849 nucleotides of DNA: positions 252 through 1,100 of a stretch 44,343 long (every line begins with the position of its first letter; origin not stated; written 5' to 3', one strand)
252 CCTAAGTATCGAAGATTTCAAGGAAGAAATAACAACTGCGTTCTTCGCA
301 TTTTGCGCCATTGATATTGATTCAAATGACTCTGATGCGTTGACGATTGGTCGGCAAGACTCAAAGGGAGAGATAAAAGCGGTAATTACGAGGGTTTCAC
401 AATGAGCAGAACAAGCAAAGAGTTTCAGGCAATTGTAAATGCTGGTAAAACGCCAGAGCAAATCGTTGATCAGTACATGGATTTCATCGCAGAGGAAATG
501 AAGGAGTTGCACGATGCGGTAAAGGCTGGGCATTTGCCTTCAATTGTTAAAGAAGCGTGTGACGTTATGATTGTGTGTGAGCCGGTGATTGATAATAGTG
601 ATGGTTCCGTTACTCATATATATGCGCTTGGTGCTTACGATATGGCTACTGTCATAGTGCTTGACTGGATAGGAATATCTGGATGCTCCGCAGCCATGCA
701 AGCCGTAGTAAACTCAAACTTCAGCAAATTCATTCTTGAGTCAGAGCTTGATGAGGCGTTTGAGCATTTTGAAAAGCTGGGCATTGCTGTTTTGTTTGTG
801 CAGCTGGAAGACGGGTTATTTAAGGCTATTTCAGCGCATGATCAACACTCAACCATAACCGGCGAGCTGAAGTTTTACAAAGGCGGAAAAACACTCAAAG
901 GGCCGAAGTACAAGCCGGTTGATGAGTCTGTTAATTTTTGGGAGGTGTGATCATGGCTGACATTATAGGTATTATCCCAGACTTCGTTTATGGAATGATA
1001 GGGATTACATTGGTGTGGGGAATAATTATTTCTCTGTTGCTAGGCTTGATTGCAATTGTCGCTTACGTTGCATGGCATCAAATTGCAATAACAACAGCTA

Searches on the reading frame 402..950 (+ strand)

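Call 32: search_protein_families(library=phrogs, proteins=[window:402-950:+], max_evalue=0.001)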
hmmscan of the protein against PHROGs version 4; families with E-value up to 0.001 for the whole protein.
window:402-950:+ (182 aa): 2 families
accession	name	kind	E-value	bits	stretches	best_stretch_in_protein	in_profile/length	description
phrog_671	-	other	2.4e-12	47.2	1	7-174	544-652/678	nucleotide pyrophosphohydrolase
phrog_5164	-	unknown function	0.00065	20.8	0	18-56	9-47/91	-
